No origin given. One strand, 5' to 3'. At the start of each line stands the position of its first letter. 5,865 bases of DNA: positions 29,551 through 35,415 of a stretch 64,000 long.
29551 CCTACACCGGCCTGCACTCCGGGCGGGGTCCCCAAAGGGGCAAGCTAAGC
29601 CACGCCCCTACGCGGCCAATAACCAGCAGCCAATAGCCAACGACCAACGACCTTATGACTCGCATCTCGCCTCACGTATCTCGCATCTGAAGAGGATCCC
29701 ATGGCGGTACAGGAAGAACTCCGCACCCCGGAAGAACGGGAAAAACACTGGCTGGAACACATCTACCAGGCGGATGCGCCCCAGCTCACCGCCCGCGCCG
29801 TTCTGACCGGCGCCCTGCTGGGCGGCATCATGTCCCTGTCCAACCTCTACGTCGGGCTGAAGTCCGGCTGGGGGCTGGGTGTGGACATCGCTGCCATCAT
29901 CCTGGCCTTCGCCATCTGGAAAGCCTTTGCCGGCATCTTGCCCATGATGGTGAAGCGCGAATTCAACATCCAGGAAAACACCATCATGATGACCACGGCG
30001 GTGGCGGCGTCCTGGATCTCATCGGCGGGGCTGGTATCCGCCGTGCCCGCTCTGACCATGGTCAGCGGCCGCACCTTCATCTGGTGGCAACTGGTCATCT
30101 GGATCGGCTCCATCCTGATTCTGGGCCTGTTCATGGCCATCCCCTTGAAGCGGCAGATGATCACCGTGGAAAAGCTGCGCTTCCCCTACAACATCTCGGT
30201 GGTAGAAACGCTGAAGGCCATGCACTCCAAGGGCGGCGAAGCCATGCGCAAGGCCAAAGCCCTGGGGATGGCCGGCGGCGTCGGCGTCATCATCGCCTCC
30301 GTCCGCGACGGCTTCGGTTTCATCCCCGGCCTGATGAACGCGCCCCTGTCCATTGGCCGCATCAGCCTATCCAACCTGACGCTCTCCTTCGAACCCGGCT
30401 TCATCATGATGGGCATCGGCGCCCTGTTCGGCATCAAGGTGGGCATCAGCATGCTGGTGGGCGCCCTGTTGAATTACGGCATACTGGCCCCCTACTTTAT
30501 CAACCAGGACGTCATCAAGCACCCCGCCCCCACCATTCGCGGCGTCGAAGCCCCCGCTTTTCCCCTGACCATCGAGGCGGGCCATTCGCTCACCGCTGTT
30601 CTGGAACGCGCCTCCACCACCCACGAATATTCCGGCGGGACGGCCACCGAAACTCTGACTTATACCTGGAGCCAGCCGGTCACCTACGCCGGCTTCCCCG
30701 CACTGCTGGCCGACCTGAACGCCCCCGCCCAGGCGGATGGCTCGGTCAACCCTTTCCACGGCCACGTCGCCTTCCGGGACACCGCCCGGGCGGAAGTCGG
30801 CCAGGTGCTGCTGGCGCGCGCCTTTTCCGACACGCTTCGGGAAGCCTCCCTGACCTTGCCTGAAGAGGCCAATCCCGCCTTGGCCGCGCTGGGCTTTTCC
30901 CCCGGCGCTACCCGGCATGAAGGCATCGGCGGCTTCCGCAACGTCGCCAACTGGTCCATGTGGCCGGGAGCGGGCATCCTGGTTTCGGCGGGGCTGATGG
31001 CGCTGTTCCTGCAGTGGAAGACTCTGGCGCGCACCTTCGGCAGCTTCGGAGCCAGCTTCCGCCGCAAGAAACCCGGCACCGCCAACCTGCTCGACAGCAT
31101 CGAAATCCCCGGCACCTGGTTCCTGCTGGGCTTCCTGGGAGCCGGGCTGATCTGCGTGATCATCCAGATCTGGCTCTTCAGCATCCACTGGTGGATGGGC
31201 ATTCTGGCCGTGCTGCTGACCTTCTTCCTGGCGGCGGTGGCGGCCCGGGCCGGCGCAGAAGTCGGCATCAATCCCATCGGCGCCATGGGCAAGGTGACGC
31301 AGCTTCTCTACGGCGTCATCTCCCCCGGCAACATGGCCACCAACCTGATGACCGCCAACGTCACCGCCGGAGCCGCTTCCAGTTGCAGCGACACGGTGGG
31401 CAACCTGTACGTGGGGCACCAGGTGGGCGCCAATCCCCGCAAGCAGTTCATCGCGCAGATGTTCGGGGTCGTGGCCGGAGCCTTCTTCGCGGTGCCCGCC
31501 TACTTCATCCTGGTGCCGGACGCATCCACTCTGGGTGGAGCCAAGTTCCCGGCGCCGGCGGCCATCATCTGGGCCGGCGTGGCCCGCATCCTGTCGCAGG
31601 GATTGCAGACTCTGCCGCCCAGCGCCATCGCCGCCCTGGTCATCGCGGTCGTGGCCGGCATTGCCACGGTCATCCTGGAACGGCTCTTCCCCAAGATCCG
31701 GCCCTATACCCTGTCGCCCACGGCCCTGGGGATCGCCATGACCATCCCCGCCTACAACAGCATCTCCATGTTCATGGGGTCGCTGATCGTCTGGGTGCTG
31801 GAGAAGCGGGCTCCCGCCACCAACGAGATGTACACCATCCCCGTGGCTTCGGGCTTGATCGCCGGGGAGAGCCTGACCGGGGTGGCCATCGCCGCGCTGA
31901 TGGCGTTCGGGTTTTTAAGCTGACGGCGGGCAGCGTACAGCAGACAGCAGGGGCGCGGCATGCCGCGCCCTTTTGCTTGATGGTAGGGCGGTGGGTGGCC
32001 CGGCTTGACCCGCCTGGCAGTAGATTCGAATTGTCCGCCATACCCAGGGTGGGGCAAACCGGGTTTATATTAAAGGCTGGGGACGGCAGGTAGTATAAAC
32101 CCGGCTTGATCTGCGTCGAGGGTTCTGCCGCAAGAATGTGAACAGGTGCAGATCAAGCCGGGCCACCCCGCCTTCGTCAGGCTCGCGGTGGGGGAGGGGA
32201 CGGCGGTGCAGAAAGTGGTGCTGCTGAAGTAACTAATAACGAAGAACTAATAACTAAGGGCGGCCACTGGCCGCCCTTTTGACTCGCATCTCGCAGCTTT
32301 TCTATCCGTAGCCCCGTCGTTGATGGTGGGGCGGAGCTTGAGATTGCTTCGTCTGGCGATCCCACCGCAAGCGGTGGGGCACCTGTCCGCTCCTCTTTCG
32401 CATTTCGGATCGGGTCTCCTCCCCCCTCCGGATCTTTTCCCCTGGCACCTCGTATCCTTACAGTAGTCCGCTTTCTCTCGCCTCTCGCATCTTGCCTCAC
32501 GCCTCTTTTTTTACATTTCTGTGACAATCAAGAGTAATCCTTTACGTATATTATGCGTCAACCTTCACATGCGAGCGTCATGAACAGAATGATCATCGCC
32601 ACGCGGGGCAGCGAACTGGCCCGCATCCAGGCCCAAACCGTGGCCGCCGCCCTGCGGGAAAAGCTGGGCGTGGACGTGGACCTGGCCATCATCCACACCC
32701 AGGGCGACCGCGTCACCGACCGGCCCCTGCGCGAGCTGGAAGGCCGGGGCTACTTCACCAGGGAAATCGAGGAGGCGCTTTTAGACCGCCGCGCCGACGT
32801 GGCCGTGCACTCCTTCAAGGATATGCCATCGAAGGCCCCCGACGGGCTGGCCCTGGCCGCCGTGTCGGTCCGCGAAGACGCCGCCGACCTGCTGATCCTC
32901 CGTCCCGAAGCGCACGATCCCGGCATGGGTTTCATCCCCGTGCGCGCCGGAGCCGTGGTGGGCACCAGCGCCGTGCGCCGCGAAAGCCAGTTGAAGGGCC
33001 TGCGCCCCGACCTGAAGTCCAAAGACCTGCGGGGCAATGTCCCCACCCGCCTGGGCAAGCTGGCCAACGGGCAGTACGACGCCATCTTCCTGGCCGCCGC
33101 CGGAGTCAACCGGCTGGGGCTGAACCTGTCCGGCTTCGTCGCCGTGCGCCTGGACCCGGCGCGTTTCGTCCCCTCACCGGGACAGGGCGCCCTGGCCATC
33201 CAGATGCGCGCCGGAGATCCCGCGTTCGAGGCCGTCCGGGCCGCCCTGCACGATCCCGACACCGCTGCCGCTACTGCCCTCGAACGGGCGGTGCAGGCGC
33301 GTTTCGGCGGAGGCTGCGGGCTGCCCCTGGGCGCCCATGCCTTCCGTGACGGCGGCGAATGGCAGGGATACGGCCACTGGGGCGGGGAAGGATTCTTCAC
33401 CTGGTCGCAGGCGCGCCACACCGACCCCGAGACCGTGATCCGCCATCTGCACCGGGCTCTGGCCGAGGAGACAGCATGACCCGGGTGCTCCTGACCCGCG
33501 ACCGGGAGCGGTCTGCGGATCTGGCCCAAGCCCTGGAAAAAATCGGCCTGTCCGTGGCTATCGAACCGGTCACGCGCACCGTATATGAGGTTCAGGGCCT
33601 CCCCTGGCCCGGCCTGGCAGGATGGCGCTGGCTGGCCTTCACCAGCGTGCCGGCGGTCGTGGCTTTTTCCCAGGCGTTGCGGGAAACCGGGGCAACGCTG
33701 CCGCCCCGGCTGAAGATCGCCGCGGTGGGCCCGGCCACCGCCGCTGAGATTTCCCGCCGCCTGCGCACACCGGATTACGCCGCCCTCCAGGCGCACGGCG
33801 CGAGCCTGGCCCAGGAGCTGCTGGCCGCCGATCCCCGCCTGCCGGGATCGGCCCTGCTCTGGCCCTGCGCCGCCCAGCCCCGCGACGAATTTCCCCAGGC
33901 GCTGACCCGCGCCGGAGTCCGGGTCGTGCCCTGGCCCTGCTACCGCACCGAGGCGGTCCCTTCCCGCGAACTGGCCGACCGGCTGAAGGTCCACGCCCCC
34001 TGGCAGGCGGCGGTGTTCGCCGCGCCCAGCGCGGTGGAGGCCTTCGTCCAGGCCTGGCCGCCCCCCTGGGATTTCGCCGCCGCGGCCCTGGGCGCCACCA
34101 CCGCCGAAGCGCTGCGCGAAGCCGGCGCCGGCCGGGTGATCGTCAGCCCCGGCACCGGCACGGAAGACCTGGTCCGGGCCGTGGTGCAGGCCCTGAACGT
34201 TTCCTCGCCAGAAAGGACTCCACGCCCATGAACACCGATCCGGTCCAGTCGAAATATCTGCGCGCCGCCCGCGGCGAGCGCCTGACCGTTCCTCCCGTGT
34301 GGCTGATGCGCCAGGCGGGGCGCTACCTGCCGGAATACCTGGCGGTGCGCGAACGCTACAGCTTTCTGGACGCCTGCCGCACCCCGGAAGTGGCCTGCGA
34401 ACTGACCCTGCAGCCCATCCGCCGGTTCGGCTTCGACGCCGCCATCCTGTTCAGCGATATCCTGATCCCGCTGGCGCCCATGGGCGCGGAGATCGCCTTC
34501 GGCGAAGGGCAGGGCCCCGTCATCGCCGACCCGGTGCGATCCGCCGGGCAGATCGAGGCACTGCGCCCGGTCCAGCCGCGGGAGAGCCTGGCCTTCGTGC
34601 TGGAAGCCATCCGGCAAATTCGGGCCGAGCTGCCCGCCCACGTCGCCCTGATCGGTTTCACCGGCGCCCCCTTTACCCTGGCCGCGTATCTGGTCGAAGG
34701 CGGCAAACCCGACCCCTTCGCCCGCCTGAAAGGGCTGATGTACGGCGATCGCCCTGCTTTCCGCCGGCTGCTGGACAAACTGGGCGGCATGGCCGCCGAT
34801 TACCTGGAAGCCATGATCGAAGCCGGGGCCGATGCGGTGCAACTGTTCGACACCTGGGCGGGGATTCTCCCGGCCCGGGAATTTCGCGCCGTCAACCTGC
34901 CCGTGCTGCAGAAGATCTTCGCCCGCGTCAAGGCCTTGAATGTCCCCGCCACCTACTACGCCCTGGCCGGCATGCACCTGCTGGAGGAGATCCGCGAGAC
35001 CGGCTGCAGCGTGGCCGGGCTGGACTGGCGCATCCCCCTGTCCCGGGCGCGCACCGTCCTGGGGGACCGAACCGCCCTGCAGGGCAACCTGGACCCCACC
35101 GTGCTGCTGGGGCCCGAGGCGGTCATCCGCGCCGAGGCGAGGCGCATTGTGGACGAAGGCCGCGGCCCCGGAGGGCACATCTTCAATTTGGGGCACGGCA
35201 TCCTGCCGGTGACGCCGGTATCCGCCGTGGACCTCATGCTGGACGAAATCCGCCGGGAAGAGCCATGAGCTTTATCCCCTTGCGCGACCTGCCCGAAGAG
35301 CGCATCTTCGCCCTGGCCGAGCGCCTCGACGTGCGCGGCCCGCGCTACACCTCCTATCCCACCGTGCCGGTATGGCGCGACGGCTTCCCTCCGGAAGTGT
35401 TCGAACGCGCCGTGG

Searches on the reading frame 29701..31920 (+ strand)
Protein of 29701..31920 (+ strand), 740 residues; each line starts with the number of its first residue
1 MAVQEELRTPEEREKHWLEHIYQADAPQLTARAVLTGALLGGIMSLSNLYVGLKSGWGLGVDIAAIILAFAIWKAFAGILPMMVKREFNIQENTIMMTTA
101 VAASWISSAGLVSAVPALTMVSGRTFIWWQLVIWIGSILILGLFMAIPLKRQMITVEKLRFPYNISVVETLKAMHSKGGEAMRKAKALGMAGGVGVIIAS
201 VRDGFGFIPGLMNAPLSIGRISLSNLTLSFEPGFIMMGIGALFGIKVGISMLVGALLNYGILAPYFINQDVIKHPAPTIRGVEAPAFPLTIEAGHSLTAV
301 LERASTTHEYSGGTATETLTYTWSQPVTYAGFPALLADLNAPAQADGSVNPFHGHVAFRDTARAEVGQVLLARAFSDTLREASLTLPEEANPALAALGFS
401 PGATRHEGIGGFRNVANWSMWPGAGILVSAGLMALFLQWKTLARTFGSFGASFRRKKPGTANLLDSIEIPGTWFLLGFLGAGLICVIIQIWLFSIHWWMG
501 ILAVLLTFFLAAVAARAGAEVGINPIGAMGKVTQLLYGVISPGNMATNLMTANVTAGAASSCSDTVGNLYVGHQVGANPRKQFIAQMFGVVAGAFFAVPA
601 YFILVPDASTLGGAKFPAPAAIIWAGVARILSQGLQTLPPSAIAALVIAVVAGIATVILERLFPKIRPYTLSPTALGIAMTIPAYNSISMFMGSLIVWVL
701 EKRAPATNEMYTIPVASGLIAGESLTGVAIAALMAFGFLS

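Call 70: search_protein_families(library=pfam, proteins=[window:29701-31920:+], max_evalue=0.00001)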
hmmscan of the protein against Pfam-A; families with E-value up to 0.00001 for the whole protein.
window:29701-31920:+ (740 aa): 1 family
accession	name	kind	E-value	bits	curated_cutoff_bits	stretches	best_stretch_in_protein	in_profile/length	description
PF03169.20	OPT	-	9e-92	309.1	25.8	2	413-733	282-622/623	OPT oligopeptide transporter protein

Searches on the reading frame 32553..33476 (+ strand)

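Call 70: search_protein_families(library=pfam, proteins=[window:32553-33476:+], max_evalue=0.00001)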
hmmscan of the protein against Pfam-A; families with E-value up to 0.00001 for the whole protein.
window:32553-33476:+ (308 aa): 1 family
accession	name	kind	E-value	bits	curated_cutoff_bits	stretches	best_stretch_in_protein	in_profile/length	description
PF01379.25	Porphobil_deam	-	5.8e-70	235.5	22.1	1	14-224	2-204/207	Porphobilinogen deaminase, dipyromethane cofactor binding domain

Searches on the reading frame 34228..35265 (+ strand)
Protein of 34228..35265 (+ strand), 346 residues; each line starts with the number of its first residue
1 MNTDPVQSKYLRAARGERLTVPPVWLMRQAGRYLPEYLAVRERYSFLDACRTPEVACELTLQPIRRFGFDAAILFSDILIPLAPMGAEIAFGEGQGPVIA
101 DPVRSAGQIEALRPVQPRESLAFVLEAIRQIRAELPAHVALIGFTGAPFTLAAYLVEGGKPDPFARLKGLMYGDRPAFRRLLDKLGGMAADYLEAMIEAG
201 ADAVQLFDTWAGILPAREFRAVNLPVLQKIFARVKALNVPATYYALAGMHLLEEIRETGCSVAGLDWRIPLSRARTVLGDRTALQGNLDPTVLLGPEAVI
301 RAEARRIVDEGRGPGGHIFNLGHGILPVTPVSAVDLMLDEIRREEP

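Call 70: search_protein_families(library=pfam, proteins=[window:34228-35265:+], max_evalue=0.00001)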
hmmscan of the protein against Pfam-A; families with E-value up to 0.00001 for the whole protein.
window:34228-35265:+ (346 aa): 1 family
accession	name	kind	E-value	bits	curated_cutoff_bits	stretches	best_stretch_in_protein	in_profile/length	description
PF01208.23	URO-D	-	1.5e-122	409.3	23.9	1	8-343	4-345/346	Uroporphyrinogen decarboxylase (URO-D)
